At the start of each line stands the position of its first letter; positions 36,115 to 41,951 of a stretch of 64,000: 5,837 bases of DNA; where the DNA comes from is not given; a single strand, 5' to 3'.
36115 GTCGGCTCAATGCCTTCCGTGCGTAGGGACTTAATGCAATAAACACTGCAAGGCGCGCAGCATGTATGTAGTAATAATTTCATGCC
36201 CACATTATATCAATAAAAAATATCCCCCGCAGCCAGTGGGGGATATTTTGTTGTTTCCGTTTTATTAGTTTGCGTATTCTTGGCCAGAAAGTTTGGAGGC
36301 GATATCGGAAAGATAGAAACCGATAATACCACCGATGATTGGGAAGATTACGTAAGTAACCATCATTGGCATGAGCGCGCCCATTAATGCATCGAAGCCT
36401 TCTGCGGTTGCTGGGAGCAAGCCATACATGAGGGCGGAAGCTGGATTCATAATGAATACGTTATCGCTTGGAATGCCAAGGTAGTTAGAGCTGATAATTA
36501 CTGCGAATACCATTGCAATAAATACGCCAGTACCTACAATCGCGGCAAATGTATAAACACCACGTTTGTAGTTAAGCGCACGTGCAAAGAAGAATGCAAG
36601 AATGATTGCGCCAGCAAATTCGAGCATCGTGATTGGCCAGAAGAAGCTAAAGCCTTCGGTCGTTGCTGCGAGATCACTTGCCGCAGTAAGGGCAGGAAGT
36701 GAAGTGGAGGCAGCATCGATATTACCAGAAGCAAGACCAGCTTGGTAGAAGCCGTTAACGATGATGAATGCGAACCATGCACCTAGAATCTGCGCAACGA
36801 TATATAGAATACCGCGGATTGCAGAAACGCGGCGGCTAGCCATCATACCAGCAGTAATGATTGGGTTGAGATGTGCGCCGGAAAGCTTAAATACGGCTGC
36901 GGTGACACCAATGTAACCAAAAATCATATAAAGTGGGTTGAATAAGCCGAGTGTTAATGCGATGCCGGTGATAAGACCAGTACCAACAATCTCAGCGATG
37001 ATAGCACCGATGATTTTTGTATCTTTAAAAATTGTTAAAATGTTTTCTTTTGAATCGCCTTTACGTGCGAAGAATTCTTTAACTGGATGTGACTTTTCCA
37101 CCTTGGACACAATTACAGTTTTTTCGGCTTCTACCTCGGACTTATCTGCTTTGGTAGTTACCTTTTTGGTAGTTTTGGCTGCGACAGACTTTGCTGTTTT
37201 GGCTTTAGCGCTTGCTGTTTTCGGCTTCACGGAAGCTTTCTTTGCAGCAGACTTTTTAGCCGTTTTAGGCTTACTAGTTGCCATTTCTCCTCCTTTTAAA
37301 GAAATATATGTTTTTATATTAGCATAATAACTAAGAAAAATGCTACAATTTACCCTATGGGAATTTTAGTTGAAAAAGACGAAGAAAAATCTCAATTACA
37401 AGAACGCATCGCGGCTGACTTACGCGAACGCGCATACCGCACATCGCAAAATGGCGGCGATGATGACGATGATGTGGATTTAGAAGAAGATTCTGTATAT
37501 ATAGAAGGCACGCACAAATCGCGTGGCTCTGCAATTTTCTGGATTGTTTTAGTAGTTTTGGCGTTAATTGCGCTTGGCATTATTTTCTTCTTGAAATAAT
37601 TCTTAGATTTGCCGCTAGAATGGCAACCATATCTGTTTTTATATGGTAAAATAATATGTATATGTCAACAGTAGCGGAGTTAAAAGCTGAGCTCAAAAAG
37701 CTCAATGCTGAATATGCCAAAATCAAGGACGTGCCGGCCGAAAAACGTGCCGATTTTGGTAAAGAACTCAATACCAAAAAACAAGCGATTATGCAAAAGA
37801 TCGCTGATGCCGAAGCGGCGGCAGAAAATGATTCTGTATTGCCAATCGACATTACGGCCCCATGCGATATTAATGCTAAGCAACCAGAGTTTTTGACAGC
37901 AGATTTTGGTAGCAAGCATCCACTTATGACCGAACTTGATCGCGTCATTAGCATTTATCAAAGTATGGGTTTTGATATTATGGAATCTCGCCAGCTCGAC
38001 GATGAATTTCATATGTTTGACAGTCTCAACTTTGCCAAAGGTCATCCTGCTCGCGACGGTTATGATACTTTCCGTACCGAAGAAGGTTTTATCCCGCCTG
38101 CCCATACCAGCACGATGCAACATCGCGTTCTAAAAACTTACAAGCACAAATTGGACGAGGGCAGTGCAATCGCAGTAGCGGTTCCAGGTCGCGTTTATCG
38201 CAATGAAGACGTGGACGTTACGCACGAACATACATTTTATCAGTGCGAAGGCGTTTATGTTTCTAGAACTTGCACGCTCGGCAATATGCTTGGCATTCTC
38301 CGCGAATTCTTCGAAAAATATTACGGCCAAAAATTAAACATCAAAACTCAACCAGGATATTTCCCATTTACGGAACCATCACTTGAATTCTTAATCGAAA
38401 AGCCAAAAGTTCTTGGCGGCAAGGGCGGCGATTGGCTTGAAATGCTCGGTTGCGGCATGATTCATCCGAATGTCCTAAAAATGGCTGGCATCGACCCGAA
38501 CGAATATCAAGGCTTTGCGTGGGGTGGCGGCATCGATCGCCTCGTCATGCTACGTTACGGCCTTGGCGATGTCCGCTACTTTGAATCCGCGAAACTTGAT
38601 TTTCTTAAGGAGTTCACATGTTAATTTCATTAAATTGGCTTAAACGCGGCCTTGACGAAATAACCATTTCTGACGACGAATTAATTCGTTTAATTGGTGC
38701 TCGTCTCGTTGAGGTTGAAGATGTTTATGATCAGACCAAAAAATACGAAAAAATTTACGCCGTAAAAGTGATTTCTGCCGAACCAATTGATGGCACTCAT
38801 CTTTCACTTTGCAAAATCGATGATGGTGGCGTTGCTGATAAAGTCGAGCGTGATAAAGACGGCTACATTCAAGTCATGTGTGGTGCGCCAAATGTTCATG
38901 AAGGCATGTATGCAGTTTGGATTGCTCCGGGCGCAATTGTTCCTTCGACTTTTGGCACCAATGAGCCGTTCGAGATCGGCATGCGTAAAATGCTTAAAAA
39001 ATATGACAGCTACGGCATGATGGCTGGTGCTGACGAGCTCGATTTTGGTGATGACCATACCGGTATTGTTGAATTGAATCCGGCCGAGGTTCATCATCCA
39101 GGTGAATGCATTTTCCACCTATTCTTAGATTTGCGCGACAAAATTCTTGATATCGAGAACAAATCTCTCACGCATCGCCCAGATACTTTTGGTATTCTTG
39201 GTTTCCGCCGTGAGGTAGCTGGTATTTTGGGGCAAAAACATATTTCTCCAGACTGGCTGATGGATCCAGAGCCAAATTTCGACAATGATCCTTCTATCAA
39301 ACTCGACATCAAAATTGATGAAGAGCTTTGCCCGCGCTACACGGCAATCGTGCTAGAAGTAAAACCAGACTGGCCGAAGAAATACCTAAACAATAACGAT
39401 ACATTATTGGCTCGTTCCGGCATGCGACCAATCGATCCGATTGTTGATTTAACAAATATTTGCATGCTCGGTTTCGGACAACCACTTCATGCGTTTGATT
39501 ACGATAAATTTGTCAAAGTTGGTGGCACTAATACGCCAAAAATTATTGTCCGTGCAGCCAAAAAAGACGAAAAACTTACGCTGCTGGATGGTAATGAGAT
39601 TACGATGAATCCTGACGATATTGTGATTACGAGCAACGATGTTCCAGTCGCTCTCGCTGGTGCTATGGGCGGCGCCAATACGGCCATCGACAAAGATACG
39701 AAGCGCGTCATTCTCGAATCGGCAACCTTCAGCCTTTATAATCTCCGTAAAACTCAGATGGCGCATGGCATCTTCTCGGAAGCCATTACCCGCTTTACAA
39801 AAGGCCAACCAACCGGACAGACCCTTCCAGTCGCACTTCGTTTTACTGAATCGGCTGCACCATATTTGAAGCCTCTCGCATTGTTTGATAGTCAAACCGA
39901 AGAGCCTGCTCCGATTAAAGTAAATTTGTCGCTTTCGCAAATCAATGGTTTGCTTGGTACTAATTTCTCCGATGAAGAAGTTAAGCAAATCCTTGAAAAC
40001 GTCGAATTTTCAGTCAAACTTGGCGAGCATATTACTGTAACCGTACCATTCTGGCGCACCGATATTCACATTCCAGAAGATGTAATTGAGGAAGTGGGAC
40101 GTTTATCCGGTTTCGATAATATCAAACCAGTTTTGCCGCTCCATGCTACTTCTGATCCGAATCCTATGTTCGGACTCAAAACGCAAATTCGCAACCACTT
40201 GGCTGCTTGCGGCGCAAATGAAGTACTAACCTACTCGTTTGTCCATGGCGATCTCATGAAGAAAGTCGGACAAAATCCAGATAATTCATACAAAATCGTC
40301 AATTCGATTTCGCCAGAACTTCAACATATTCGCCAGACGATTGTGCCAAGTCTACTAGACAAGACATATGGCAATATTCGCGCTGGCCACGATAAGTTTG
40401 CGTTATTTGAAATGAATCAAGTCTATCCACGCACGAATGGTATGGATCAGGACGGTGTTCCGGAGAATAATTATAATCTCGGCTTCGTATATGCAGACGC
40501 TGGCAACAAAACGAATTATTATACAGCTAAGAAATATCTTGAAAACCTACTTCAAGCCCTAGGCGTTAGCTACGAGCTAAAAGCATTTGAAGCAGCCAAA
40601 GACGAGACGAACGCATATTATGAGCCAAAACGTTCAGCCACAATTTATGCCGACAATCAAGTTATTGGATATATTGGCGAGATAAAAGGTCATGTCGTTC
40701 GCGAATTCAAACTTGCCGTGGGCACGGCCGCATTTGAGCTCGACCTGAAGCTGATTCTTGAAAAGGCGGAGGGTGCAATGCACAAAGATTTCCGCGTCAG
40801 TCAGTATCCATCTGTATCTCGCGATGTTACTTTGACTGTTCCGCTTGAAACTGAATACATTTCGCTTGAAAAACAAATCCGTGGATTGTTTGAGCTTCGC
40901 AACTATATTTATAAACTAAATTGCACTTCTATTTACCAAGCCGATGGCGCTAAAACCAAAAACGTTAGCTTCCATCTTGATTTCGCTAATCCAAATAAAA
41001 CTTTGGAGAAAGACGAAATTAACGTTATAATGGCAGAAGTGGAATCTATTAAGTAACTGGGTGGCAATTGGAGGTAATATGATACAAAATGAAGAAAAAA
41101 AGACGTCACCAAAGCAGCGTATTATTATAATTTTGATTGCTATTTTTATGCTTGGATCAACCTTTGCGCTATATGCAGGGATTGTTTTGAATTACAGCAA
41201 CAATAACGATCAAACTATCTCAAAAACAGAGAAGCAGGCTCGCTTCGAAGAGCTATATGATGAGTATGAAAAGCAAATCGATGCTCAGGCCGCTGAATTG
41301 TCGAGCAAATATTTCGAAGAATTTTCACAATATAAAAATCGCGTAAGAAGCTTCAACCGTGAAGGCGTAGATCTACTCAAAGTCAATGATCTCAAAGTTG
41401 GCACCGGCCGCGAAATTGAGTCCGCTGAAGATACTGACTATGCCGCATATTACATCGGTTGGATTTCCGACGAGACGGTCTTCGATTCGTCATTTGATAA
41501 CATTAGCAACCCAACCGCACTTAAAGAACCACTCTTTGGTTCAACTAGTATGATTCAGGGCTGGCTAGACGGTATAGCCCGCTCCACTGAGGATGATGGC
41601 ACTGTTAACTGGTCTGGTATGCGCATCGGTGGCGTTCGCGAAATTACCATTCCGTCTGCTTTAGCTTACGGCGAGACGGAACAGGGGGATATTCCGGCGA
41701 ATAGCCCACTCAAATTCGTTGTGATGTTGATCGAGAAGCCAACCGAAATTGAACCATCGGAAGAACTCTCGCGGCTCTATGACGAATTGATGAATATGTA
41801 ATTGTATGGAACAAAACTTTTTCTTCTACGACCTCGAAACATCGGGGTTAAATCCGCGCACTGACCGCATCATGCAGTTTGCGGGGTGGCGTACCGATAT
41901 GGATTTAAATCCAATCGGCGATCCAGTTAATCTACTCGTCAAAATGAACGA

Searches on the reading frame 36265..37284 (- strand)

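Call 75: search_protein_families(library=pfam, proteins=[window:36265-37284:-], max_evalue=0.0001)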
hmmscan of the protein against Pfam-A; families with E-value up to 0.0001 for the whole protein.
window:36265-37284:- (339 aa): 1 family
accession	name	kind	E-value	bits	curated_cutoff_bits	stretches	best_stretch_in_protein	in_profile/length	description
PF00230.25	MIP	-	5.5e-13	49.6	25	1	128-322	58-218/222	Major intrinsic protein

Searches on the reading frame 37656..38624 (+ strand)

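Call 48: search_protein_families(library=pfam, proteins=[window:37656-38624:+], max_evalue=0.0001)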
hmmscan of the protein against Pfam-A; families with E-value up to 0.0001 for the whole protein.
window:37656-38624:+ (322 aa): 2 families
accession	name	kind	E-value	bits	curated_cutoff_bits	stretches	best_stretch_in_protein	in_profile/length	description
PF01409.25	tRNA-synt_2d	-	1.4e-69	234.7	19.8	1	83-320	12-246/246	tRNA synthetases class II core domain (F)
PF02912.23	Phe_tRNA-synt_N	-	3.9e-06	27.2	22.3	1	16-58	20-62/69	Aminoacyl tRNA synthetase class II, N-terminal domain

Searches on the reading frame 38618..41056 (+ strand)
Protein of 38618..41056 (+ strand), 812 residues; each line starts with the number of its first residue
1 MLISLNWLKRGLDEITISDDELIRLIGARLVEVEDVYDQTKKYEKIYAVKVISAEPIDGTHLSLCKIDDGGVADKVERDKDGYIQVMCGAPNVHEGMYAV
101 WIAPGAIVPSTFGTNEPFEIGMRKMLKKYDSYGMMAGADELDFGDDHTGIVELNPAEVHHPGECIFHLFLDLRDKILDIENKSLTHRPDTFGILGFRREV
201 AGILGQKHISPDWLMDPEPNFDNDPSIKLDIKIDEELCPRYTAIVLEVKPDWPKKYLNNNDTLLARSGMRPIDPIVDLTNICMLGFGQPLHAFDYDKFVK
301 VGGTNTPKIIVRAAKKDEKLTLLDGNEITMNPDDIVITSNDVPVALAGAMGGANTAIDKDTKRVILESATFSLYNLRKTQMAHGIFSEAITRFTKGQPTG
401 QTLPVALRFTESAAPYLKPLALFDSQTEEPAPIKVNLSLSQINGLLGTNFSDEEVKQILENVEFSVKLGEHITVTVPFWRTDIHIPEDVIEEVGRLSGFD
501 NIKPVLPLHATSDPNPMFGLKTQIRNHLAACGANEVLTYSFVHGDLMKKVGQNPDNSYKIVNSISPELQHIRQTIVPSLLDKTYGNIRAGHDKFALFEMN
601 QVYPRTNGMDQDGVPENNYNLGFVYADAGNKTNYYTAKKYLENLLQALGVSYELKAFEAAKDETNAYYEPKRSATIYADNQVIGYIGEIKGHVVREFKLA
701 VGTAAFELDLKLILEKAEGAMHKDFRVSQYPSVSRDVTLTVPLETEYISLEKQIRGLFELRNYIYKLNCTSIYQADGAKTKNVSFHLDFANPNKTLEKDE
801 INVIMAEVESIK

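Call 48: search_protein_families(library=pfam, proteins=[window:38618-41056:+], max_evalue=0.0001)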
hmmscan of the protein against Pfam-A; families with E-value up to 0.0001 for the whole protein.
window:38618-41056:+ (812 aa): 4 families
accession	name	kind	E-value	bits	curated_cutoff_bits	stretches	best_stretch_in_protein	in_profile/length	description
PF03483.22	B3_4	-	7.7e-42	143.3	29.3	1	262-410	25-166/174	B3/4 domain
PF17759.6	tRNA_synthFbeta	-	6.4e-39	134.1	22.4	1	513-710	12-214/214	Phenylalanyl tRNA synthetase beta chain CLM domain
PF03484.21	B5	-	1.4e-19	70.5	28.6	1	435-499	1-67/67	tRNA synthetase B5 domain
PF03147.19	FDX-ACB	-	3.5e-10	40.6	31.1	1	728-808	1-81/94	Ferredoxin-fold anticodon binding domain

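Call 84: search_protein_families(library=phrogs, proteins=[P0146], max_evalue=0.001)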
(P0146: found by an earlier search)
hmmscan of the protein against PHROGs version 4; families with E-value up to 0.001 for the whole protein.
P0146 (575 aa): 0 families

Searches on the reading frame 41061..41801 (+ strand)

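Call 48: search_protein_families(library=pfam, proteins=[window:41061-41801:+], max_evalue=0.0001)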
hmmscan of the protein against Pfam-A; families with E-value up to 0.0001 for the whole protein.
window:41061-41801:+ (246 aa): 1 family
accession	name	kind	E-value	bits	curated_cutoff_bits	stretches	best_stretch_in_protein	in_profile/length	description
PF00254.34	FKBP_C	-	4.4e-13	49.8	21.1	1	128-223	12-93/94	FKBP-type peptidyl-prolyl cis-trans isomerase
